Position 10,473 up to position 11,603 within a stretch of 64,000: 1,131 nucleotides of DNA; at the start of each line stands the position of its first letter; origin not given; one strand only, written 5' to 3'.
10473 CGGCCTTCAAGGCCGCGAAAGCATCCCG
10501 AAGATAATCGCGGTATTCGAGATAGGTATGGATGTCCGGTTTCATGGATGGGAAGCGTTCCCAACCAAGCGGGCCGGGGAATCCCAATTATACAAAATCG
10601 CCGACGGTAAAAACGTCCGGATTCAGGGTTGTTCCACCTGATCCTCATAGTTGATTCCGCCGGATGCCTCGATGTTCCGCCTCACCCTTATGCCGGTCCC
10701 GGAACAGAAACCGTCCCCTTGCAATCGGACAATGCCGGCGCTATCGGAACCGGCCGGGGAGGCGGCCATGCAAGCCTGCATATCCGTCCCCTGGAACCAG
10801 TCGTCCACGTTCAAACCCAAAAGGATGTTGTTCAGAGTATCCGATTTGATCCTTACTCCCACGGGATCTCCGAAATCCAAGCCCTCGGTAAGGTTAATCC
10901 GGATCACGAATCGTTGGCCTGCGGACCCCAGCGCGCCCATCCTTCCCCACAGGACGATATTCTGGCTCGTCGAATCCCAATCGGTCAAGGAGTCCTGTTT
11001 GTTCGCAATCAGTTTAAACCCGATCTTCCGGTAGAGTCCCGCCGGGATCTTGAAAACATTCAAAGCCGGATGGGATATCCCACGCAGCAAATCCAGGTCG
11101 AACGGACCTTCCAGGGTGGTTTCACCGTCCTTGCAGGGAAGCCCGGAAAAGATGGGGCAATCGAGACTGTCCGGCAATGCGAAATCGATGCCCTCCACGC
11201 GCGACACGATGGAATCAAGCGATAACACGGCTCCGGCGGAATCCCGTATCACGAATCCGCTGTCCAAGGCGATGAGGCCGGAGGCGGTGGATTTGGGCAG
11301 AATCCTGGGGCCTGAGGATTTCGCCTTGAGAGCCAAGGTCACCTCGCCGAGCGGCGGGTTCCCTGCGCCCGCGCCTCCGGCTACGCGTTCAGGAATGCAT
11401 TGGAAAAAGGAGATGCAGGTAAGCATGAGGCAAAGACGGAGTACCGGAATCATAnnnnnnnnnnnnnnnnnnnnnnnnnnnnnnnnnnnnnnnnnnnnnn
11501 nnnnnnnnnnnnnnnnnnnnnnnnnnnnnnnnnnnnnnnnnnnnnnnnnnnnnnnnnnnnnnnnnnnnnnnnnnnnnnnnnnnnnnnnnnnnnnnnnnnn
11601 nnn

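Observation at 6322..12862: Co-directional array: acidic repeat lipoprotein, tandem duplicated [TIGR02147 + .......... lipoprotein] modules, and an MMPL exporter with overlapping junctions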

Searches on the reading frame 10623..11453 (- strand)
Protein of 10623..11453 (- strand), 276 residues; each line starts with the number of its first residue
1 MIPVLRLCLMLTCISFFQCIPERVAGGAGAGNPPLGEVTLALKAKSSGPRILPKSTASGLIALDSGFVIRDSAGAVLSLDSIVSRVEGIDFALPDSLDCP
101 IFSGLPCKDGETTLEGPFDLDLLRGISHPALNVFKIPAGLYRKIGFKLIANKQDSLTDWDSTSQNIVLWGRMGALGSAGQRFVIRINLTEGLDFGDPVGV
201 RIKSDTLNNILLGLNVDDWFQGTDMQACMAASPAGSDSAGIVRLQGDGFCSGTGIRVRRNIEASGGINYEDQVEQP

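Call 3: search_protein_families(library=pfam, proteins=[window:10623-11453:-], max_evalue=0.01)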
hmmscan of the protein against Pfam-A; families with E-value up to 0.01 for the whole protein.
window:10623-11453:- (276 aa): 0 families

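Call 4: search_protein_families(library=ncbifam, proteins=[window:10623-11453:-], max_evalue=0.01)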
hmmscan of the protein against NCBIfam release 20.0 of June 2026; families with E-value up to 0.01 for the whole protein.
window:10623-11453:- (276 aa): 0 families

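Call 11: find_homologous_proteins(query=window:10623-11453:-, max_evalue=0.001)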
Query window:10623-11453:- (276 aa): 22 proteins with E <= 0.001 among 3927 candidates.
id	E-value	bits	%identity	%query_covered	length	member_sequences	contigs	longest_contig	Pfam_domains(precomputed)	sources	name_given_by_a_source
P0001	8.8e-174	594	100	97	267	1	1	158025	-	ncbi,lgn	-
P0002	1.6e-94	334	57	100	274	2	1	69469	-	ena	-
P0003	7.6e-92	326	56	99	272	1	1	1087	-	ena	-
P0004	6.4e-90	319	57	97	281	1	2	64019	-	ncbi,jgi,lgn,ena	-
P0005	4.1e-77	277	53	91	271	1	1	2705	-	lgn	-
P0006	3.1e-72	261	46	98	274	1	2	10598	-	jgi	jgi:hypothetical protein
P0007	7.4e-62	227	47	95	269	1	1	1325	-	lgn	-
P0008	2.4e-61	226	39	100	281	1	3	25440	-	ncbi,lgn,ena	-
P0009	2.2e-58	216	42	96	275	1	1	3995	-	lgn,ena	-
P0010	1.2e-56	210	42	92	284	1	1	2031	-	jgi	jgi:hypothetical protein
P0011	1.3e-56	210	41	100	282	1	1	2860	-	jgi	jgi:hypothetical protein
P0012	1.4e-56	210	42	93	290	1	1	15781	-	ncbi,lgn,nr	ncbi:MAG: hypothetical protein JWO30_4848 [Fibrobacteres bacterium]|nr:hypothetical protein [Fibroba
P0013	4.6e-56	208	39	98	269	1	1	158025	-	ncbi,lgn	-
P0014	9.7e-56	207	42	97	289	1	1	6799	-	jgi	jgi:hypothetical protein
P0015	1.1e-55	207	44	92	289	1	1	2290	-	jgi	jgi:hypothetical protein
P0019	1.6e-54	203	40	93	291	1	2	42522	-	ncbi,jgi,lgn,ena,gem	-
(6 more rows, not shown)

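Call 12: find_encoding_contigs(protein=P0002, flank=10000, max_places=2)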
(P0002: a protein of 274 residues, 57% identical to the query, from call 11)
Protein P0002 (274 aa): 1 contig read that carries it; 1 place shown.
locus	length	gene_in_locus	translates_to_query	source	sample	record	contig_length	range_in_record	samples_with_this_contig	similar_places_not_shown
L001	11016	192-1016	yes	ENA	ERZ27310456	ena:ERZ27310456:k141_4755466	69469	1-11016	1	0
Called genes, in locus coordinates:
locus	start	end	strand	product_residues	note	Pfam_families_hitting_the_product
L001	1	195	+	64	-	?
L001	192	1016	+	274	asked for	-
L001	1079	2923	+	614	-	-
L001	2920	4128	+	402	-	PF08245:Mur_ligase_M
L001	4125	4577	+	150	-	PF14102:Caps_synth_CapC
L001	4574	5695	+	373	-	-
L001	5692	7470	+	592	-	-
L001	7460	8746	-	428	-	PF09335:VTT_dom, PF01569:PAP2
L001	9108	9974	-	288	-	-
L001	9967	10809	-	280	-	PF14394:DUF4423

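Call 13: find_encoding_contigs(protein=P0004, flank=10000, max_places=2)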
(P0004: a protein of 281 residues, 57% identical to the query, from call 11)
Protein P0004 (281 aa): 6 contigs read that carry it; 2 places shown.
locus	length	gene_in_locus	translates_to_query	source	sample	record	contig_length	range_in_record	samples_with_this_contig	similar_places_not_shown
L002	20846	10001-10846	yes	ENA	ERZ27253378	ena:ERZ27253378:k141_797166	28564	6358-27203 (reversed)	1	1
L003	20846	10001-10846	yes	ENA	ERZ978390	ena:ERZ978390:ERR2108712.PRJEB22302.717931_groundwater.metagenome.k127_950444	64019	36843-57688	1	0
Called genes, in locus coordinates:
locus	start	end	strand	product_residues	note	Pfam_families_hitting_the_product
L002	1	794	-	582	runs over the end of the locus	-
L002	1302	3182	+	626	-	PF02518:HATPase_c (weak), PF13589:HATPase_c_3, PF00183:HSP90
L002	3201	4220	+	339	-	PF00892:EamA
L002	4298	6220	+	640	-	PF00270:DEAD, PF04851:ResIII (weak), PF00271:Helicase_C, PF16124:RecQ_Zn_bind, PF09382:RQC, PF00570:HRDC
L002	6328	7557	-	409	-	PF03663:Glyco_hydro_76, PF07470:Glyco_hydro_88 (weak)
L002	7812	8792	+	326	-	PF00106:adh_short, PF13561:adh_short_C2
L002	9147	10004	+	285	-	PF14394:DUF4423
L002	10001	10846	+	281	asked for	-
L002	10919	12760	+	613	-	-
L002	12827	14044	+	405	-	PF08245:Mur_ligase_M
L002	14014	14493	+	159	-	PF14102:Caps_synth_CapC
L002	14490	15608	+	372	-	-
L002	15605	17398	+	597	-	-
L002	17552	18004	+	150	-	PF11396:PepSY_like (faint)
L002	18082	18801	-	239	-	PF01183:Glyco_hydro_25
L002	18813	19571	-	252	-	-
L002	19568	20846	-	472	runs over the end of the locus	PF06123:CreD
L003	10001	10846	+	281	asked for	-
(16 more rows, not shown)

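Call 14: find_encoding_contigs(protein=P0019, flank=10000, max_places=2)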
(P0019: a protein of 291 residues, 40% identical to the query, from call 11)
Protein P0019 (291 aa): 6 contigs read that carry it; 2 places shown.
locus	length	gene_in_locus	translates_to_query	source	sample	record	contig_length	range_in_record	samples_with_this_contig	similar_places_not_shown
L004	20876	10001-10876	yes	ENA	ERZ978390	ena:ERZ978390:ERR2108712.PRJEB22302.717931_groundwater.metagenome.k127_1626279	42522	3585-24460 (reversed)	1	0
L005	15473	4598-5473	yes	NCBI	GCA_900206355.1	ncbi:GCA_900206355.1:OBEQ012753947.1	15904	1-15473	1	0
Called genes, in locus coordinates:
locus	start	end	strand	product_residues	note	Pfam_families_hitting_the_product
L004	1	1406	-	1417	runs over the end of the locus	PF13426:PAS_9, PF08448:PAS_4, PF08447:PAS_3, PF13426:PAS_9, PF13426:PAS_9, PF08447:PAS_3, PF08448:PAS_4, PF13426:PAS_9, +11 more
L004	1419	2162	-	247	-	PF00072:Response_reg, PF00486:Trans_reg_C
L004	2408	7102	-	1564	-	PF00270:DEAD, PF04851:ResIII, PF00271:Helicase_C, PF22590:Cas3-like_C_2 (weak), PF19306:WHD_Lhr, PF08494:DEAD_assoc, PF23235:WHD_3rd_Lhr, PF23234:WHD_4th_Lhr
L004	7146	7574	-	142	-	-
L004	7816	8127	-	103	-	PF04237:YjbR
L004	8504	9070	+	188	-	-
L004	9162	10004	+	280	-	PF14394:DUF4423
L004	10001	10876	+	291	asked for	-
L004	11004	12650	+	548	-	PF00082:Peptidase_S8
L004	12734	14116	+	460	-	-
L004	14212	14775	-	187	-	-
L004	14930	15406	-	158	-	-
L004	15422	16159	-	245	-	PF00106:adh_short, PF08659:KR, PF23441:SDR (weak), PF13561:adh_short_C2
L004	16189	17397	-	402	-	PF07690:MFS_1, PF12832:MFS_1_like (faint), PF00083:Sugar_tr, PF07690:MFS_1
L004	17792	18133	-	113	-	-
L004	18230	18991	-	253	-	PF02586:SRAP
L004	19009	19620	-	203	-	-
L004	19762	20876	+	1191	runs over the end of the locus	PF02811:PHP, PF07733:DNA_pol3_alpha, PF17657:DNA_pol3_finger, PF14579:HHH_6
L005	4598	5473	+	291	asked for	-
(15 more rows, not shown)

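Call 25: predict_structure(alignment_id=A2)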
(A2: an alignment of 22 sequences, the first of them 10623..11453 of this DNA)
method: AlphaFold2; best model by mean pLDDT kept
length: 276 residues; sequences in the alignment: 22
mean_pLDDT: 67.8   pTM: 0.65
mean pLDDT of the five models: 67.8, 67.0, 66.3, 64.8, 62.4
residues with pLDDT >= 90: 29; 70-90: 128; 50-70: 54; < 50: 65
segments of 3 or more residues with pLDDT < 50: 17-63, 153-155, 266-276
pLDDT, mean of each block of 10 residues (from residue 1): 70 54 33 35 29 28 63 88 89 77 77 86 81 66 81 52 80 82 89 65 54 74 89 76 89 89 56 33
secondary structure, 60 per line:
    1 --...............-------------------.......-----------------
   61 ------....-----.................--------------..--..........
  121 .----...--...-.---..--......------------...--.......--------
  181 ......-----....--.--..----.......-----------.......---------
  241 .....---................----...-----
elements in order: H3-17 E37-43 E67-70 E76-92 E111-121 E126-128 E143-148 E166-172 E181-186 E192-195 E207-213 H225-231 E241-245 H249-264

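Call 33: search_protein_families(library=pfam, proteins=[L002:10919-12760:+, L002:14490-15608:+, L002:15605-17398:+, L004:12734-14116:+], max_evalue=0.01)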
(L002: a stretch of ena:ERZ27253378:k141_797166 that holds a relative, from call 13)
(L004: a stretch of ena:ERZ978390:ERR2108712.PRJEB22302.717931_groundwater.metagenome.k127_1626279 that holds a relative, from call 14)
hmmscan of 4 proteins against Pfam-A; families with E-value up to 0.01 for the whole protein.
L002:10919-12760:+ (613 aa): 17 families
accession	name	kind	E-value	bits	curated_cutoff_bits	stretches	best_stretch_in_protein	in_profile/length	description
PF13174.12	TPR_6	-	5.7e-31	105.5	26.3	2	339-370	2-33/33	Tetratricopeptide repeat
PF13432.12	TPR_16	-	7.5e-21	74.7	32.7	3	307-370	4-64/65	Tetratricopeptide repeat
PF07719.23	TPR_2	-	1.2e-17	62.9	27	0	374-401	1-28/34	Tetratricopeptide repeat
PF13428.12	TPR_14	-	7.1e-16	57.6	23.5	0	305-335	6-36/44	Tetratricopeptide repeat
PF13525.12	YfiO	-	1.9e-15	57.6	25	1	307-417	12-133/203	Outer membrane lipoprotein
PF14559.12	TPR_19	-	4.4e-11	43.4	25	1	386-428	3-42/68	Tetratricopeptide repeat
PF13424.12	TPR_12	-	1.8e-10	41.3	30.1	0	338-404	4-75/77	Tetratricopeptide repeat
PF09976.15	TPR_21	-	2.1e-07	31.3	25.5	1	312-438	51-175/193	Tetratricopeptide repeat-like domain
PF12895.13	ANAPC3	-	3.6e-06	27.6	27.2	0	332-397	18-79/82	Anaphase-promoting complex, cyclosome, subunit 3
PF00515.34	TPR_1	-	7.6e-06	26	27.8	0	374-401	1-28/34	Tetratricopeptide repeat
PF13512.12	TPR_18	-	6.8e-05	23.5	21.9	0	253-303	37-87/145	Tetratricopeptide repeat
PF13715.12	CarbopepD_reg_2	-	0.00012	22.5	32.2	1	25-63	1-40/88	CarboxypepD_reg-like domain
PF13181.12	TPR_8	-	0.00047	20.5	25.7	0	492-517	3-28/34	Tetratricopeptide repeat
PF13620.12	CarboxypepD_reg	-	0.00054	20.7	32.3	1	25-62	2-43/82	Carboxypeptidase regulatory-like domain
PF23914.1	TPR_CcmH_CycH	-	0.0042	17.4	42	0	305-406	55-153/158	Cytochrome c-type biogenesis protein H TPR domain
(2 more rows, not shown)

L002:14490-15608:+ (372 aa): 0 families

L002:15605-17398:+ (597 aa): 0 families

L004:12734-14116:+ (460 aa): 1 family
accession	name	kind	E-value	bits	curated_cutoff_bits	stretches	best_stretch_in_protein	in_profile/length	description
PF05990.18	DUF900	-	0.009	15.9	20.5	0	271-321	78-128/232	Alpha/beta hydrolase of unknown function (DUF900)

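Call 52: search_solved_structures(query=A2, max_evalue=10, show_alignments=2)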
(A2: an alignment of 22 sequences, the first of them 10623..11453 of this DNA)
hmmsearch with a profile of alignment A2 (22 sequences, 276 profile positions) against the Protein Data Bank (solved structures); distinct sequences matched with E-value up to 10: 0.

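Call 80: search_protein_families(library=padloc, proteins=[window:10623-11453:-], max_evalue=0.01)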
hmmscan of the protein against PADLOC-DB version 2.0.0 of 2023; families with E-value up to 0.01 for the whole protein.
window:10623-11453:- (276 aa): 0 families
